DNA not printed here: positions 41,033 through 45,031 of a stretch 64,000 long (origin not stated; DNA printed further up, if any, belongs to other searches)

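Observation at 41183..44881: Bacterial-style DnaG primase (zf-CHC2 + TOPRIM) fused to an archaeo-eukaryotic MCM helicase in one 1232-aa protein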

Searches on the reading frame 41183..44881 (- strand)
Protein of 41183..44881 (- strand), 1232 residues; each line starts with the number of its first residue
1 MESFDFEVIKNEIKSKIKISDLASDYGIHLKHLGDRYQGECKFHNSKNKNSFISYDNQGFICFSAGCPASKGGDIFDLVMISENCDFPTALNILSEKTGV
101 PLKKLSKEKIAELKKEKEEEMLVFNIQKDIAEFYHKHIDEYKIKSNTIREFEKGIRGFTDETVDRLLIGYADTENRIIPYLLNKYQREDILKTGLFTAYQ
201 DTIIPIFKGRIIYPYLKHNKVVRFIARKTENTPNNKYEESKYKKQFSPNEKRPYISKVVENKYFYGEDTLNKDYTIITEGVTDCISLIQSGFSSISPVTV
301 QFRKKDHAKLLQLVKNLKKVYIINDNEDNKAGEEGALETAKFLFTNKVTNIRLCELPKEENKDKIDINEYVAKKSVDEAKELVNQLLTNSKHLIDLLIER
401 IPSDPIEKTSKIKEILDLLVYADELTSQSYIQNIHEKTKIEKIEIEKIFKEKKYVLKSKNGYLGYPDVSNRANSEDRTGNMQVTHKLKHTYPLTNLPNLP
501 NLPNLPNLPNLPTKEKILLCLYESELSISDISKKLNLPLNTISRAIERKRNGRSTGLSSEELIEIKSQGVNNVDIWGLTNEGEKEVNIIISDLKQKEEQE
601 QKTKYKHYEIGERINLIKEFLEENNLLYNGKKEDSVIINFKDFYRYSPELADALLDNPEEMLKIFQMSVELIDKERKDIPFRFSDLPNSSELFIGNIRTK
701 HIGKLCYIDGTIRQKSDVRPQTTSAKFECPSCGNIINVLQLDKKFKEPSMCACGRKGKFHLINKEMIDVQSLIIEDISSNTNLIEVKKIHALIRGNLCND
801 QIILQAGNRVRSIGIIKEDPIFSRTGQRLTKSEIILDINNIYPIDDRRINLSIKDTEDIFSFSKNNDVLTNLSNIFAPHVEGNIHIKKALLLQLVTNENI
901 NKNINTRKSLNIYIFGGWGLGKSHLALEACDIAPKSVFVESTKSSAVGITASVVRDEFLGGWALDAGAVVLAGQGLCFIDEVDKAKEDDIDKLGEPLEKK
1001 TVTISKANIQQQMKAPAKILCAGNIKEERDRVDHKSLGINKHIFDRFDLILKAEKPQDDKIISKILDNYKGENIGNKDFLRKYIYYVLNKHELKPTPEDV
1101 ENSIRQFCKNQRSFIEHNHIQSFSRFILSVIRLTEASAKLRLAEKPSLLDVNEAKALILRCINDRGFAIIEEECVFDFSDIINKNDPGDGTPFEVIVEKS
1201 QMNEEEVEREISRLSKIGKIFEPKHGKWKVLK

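Call 3: search_protein_families(library=pfam, proteins=[window:41183-44881:-], max_evalue=1)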
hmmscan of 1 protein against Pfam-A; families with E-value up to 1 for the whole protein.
window:41183-44881:- (1232 aa): 20 families
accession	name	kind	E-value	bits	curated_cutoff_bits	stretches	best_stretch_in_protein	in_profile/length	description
PF00493.29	MCM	-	4.3e-46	157.3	23.3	1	856-1067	2-222/224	MCM P-loop domain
PF01807.25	Zn_ribbon_DnaG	-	3.7e-13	49.6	24.9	1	11-104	7-95/98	CHC2 zinc finger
PF17207.9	MCM_OB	-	3.8e-13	49.7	24.8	1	696-817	4-123/126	MCM OB domain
PF01078.27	Mg_chelatase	-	2.8e-09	37.1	20.3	1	960-1025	93-158/207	Magnesium chelatase, subunit ChlI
PF17855.7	MCM_lid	-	5.2e-09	36.9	27.4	1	1078-1161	1-86/87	MCM AAA-lid domain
PF08275.17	DNAG_N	-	5.7e-09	36.6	26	1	146-247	12-116/128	DNA primase catalytic core, N-terminal domain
PF14551.11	MCM_N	-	3.7e-06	27.7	24.9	1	631-670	31-70/95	MCM N-terminal domain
PF13155.12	Toprim_2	-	3.7e-05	24.5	22.1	1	276-370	1-87/88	Toprim-like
PF13412.12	HTH_24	-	0.0011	19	21.9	1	513-548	4-40/48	Winged helix-turn-helix DNA-binding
PF08281.18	Sigma70_r4_2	-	0.0032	17.5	25.7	1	510-548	10-49/54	Sigma-70, region 4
PF13662.12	Toprim_4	-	0.0036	17.9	25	1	275-347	3-78/85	Toprim domain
PF13362.12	Toprim_3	-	0.0057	17.5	27.2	1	275-374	2-92/95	Toprim domain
PF07728.20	AAA_5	-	0.0061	17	22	1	914-1025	4-123/139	AAA domain (dynein-related subfamily)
PF13384.12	HTH_23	-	0.011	15.9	24.6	1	516-552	9-45/50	Homeodomain-like domain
PF01022.26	HTH_5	-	0.049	13.9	22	1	512-544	2-34/47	Bacterial regulatory protein, arsR family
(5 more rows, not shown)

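Call 4: search_protein_families(library=ncbifam, proteins=[window:41183-44881:-], max_evalue=1)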
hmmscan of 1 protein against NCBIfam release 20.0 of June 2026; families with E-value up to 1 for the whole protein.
window:41183-44881:- (1232 aa): 10 families
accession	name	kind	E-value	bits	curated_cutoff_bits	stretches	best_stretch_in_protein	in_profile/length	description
NF040949.1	minchrom_main_MCM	domain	3.4e-80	270.2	940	1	631-1196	31-624/682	minichromosome maintenance protein MCM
TIGR01391.1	dnaG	equivalog_domain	3.7e-47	161.1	283.6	1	10-437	7-413/414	DNA primase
TIGR00368.1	TIGR00368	hypoth_equivalog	5.8e-06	25.1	362.4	1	960-1022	282-344/499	YifB family Mg chelatase-like AAA ATPase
TIGR02937.1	sigma70-ECF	superfamily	0.01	15.5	42.9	1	509-548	116-156/165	sigma-70 family RNA polymerase sigma factor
NF038251.1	AdcR_fam_Zn_TF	equivalog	0.025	14.8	175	1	513-548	37-72/143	zinc-dependent MarR family transcriptional regulator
NF009172.0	PRK12519.1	subfamily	0.025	14.1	222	1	509-544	140-176/194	RNA polymerase sigma factor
NF011481.0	PRK14890.1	equivalog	0.041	13.9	61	1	717-757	18-60/61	putative Zn-ribbon RNA-binding protein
NF007365.0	PRK09862.1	equivalog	0.048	12.3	530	1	960-1022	280-343/506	YifB family Mg chelatase-like AAA ATPase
TIGR03420.1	DnaA_homol_Hda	equivalog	0.15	11.6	194.8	1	901-933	30-62/226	DnaA regulatory inactivator Hda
NF033788.1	HTH_metalloreg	subfamily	0.16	11.8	55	1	512-545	11-45/77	metalloregulator ArsR/SmtB family transcription factor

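Call 5: search_protein_families(library=phrogs, proteins=[window:41183-44881:-], max_evalue=0.1)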
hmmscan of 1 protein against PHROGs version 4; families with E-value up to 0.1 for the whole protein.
window:41183-44881:- (1232 aa): 11 families
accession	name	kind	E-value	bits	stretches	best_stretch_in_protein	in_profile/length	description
phrog_10371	-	DNA, RNA and nucleotide metabolism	1e-88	299.3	1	631-1165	37-596/683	DNA helicase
phrog_6444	-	DNA, RNA and nucleotide metabolism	5.2e-39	135.5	1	11-600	11-536/577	DNA primase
phrog_11992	-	unknown function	6.5e-11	43.8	1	10-125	4-112/177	-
phrog_18097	-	DNA, RNA and nucleotide metabolism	6.1e-08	33.5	1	11-97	8-90/199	DNA primase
phrog_510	-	DNA, RNA and nucleotide metabolism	6.9e-06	26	1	13-100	20-103/667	DNA primase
phrog_360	-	DNA, RNA and nucleotide metabolism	1.7e-05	25.9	1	36-105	29-94/133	DNA primase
phrog_849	-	DNA, RNA and nucleotide metabolism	0.00012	22.1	1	174-342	146-309/435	DNA primase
phrog_1139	-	DNA, RNA and nucleotide metabolism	0.00058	18.9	1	269-407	171-304/895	DNA primase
phrog_5629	-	DNA, RNA and nucleotide metabolism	0.0033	16.5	1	11-110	5-104/930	DNA primase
phrog_6088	-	DNA, RNA and nucleotide metabolism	0.015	14.7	1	224-386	141-295/772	DNA primase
phrog_249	-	moron, auxiliary metabolic gene and host takeover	0.022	15.1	0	898-1024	116-244/380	porphyrin biosynthesis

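Call 8: find_homologous_proteins(query=window:41183-44881:-, max_evalue=0.00001)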
Query window:41183-44881:- (1232 aa): 274 proteins with E <= 0.00001 among 8000 candidates; the best 120 are listed.
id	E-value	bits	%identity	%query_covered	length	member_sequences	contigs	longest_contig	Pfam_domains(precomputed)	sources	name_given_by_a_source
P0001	2.6e-194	666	65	36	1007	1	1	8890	PF08275.18,PF13155.13,PF01807.26,PF19263.6,PF08706.17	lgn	-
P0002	1.6e-171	591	60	36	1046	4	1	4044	PF08275.18,PF01807.26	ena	-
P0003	6.1e-70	254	40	33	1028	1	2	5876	PF06048.18,PF01807.26,PF18662.8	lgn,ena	-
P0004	1.1e-68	250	35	35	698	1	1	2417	PF08275.18,PF13155.13,PF01807.26,PF13662.13,PF13362.13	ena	-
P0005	8.3e-66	241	36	37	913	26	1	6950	PF08275.18,PF01807.26,PF19263.6,PF13362.13,PF08706.17,PF03288.23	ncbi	-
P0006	9.0e-65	237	36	35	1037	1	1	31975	PF01807.26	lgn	-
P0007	1.3e-64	237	35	34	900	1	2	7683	PF08275.18,PF01807.26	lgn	-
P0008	2.8e-64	236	37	36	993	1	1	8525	PF08275.18,PF06048.18,PF01807.26,PF18662.8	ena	-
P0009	5.9e-64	234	36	34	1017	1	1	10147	PF08275.18,PF27228.1,PF13155.13,PF01807.26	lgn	-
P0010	6.5e-64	234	33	37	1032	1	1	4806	PF08275.18,PF13155.13,PF01807.26,PF13362.13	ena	-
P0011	1.3e-63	233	32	36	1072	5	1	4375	PF08275.18,PF13155.13,PF01807.26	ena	-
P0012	1.7e-62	230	36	34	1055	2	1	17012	PF08275.18,PF27228.1,PF01807.26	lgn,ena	-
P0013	1.8e-62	230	36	30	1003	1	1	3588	PF08275.18,PF27228.1,PF01807.26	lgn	-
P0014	7.6e-62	227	39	31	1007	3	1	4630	PF08275.18,PF27228.1,PF13155.13,PF01807.26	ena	-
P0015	9.7e-62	227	39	32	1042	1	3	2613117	PF08275.18,PF13155.13,PF01807.26,PF01751.29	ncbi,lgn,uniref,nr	ncbi:CHC2 zinc finger domain-containing protein [Halanaerobium hydrogeniformans]|uniref:DNA primase 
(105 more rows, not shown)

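Call 18: find_encoding_contigs(protein=window:41183-44881:-, flank=10000, max_places=5)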
Protein window:41183-44881:- (1232 aa): no gene with exactly this product is on record in the collection.

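Call 22: find_encoding_contigs(protein=P0001, flank=10000, max_places=3)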
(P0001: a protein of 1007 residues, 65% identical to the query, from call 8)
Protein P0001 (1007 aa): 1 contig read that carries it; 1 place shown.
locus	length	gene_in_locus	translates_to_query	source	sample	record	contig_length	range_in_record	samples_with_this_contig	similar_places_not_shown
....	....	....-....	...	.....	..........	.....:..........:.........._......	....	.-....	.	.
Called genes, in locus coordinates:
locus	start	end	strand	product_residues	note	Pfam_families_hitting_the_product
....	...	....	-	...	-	-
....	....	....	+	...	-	-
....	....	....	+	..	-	-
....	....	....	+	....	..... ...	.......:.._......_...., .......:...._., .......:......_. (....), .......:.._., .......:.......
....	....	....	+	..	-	-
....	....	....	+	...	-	-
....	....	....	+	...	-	-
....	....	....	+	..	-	-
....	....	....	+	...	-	-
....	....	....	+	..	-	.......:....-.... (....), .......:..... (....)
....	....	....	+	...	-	-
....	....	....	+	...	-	-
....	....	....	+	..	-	?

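Call 32: search_protein_representatives(protein=window:41282-44881:-)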
Query: 1200 residues. Proteins with E-value up to 0.001 (for the whole library): 19726; up to 1e-10: 9732; up to 1e-30: 1810. The best 150 are listed.
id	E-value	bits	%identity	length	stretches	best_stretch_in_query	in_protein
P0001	7.4e-195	666.2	65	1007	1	1-457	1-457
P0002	3.6e-167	574.5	60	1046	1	5-454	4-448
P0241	2.5e-124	432.7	47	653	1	3-449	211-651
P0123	1.4e-119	417.0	43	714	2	665-1168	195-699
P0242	3.7e-112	392.3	38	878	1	450-1166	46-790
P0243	3.8e-109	382.4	36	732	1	484-1173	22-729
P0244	3.6e-100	352.6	36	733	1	491-1159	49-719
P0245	5.2e-99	348.8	39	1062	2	608-927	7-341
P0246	7.5e-95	335.0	38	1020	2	610-1019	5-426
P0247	2.0e-94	333.6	39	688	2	677-1174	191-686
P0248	2.3e-94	333.4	38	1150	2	609-1002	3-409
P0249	3.7e-94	332.7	38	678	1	615-1179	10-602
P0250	3.7e-94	332.7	38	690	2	673-1170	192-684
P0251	1.3e-93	330.9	35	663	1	609-1171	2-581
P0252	6.7e-93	328.6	37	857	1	575-1161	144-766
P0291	6.3e-82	292.2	35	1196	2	608-1001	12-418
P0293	1.0e-81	291.6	36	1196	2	627-1002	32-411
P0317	2.0e-77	277.3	32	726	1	489-1162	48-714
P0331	1.3e-74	268.0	33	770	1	495-1154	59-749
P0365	3.0e-70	253.6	34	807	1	473-1166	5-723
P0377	2.9e-68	247.0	32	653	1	633-1196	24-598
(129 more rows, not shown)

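Call 37: find_encoding_contigs(protein=P0241, flank=10000, max_places=3)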
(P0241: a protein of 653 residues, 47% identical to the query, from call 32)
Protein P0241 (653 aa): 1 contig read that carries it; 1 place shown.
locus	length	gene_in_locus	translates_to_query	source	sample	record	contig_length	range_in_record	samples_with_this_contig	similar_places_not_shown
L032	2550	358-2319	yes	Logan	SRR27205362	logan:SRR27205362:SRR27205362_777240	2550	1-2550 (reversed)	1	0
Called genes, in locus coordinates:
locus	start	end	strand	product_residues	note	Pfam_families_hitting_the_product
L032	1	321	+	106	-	?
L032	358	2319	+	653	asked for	PF01807:Zn_ribbon_DnaG, PF08275:DNAG_N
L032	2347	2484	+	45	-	-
